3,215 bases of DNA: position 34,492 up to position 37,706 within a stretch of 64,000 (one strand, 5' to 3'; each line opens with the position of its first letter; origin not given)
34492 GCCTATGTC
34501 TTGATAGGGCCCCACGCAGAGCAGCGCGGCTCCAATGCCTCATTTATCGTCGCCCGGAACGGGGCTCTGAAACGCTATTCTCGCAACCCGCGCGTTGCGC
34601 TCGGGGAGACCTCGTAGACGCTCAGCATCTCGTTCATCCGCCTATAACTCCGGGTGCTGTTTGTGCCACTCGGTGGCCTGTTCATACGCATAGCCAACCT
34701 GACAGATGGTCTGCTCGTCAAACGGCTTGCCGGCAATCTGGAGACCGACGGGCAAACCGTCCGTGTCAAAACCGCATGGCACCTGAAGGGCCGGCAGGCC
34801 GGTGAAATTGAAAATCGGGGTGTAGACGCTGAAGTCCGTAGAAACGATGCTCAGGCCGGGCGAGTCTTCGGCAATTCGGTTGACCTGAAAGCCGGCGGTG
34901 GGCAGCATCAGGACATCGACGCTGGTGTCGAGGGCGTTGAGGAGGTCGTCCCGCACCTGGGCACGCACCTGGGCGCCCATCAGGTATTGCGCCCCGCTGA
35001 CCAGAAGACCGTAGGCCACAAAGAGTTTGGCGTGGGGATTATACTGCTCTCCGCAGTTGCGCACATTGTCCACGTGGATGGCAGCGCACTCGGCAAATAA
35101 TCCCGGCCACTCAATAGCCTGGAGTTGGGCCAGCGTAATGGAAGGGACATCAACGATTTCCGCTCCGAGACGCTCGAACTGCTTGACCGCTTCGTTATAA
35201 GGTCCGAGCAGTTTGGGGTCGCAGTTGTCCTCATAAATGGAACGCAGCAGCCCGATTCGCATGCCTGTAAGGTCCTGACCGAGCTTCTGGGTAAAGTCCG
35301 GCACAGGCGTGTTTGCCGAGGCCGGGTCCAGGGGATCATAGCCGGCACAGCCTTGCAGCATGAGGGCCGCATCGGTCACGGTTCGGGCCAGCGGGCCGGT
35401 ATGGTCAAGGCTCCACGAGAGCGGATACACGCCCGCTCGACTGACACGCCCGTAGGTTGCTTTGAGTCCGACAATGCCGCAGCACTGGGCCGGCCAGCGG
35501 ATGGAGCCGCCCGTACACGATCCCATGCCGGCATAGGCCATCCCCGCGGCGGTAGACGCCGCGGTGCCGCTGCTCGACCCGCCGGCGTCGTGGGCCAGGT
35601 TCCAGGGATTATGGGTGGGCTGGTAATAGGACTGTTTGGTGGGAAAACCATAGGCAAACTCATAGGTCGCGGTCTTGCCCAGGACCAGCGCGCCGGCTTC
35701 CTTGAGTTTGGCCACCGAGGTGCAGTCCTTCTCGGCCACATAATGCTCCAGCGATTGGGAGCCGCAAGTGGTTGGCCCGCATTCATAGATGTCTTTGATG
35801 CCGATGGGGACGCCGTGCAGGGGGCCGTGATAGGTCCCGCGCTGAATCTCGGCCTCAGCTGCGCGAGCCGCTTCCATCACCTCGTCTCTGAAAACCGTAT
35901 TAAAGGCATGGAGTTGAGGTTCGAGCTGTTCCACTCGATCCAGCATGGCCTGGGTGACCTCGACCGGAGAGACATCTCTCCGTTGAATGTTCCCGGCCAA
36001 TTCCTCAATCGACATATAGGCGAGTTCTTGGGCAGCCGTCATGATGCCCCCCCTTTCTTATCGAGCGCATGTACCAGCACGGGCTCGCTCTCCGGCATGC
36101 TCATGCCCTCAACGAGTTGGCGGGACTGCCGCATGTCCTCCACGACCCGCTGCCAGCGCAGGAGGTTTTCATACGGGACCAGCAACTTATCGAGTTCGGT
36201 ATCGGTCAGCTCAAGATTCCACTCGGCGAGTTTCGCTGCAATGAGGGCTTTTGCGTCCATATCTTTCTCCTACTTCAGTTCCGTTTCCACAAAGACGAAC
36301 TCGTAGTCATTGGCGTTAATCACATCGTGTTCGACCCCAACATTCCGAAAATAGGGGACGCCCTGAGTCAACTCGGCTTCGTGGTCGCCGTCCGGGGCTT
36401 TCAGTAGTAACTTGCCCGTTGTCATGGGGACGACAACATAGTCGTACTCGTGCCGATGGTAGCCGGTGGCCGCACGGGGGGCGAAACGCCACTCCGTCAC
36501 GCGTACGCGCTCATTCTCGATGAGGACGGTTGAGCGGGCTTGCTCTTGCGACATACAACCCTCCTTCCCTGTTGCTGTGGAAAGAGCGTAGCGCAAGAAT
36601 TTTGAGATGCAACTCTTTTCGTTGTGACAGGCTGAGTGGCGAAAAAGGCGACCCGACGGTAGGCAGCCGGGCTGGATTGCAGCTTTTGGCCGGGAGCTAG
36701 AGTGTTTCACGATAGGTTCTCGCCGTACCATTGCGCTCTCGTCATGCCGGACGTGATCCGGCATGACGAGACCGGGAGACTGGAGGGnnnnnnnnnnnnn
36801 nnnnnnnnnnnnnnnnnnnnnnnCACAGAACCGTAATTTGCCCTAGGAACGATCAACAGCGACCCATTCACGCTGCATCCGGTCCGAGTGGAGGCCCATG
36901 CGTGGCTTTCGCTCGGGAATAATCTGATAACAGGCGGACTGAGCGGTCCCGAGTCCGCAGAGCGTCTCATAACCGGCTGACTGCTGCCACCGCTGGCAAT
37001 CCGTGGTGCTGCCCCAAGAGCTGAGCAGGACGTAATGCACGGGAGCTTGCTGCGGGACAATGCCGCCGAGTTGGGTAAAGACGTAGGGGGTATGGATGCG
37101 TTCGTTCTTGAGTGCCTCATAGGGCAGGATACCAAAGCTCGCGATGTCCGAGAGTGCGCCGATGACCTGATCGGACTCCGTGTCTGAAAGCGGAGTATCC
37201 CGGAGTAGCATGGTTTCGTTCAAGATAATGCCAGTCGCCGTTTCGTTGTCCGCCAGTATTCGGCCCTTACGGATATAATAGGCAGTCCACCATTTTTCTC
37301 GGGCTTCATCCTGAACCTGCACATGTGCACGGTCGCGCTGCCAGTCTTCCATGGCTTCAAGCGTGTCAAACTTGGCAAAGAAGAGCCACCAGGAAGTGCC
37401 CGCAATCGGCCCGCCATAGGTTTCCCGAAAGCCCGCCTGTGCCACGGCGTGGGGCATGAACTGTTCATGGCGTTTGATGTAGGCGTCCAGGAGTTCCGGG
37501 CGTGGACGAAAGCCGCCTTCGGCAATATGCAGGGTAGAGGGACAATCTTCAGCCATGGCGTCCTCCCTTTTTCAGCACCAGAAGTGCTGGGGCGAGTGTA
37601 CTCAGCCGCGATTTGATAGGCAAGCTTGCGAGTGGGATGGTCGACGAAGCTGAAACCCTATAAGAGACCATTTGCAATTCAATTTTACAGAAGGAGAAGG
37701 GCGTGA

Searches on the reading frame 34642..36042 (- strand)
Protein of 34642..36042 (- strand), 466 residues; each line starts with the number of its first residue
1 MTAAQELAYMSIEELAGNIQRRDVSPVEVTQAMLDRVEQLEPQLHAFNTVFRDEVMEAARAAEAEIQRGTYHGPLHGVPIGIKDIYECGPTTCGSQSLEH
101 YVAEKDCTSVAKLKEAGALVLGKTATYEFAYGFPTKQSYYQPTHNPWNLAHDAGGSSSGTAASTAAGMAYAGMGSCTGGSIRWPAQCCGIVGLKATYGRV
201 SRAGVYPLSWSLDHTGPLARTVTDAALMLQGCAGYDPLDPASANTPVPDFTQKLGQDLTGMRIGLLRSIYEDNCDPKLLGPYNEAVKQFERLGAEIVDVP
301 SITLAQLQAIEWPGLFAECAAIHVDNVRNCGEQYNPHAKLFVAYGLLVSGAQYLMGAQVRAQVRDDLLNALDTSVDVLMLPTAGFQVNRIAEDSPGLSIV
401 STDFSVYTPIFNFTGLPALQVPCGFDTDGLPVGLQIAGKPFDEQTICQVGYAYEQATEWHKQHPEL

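Call 39: search_protein_families(library=pfam, proteins=[window:34642-36042:-], max_evalue=0.00001)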
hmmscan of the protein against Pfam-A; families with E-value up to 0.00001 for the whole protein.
window:34642-36042:- (466 aa): 1 family
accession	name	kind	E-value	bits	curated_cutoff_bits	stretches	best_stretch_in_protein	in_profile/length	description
PF01425.27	Amidase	-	1.2e-109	367.8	27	1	28-447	1-445/445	Amidase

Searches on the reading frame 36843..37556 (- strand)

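Call 39: search_protein_families(library=pfam, proteins=[window:36843-37556:-], max_evalue=0.00001)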
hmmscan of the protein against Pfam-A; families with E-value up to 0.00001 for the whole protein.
window:36843-37556:- (237 aa): 1 family
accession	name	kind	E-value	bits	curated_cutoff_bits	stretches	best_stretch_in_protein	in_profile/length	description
PF03992.22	ABM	-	5.7e-06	26.8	23.1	0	16-82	8-76/78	Antibiotic biosynthesis monooxygenase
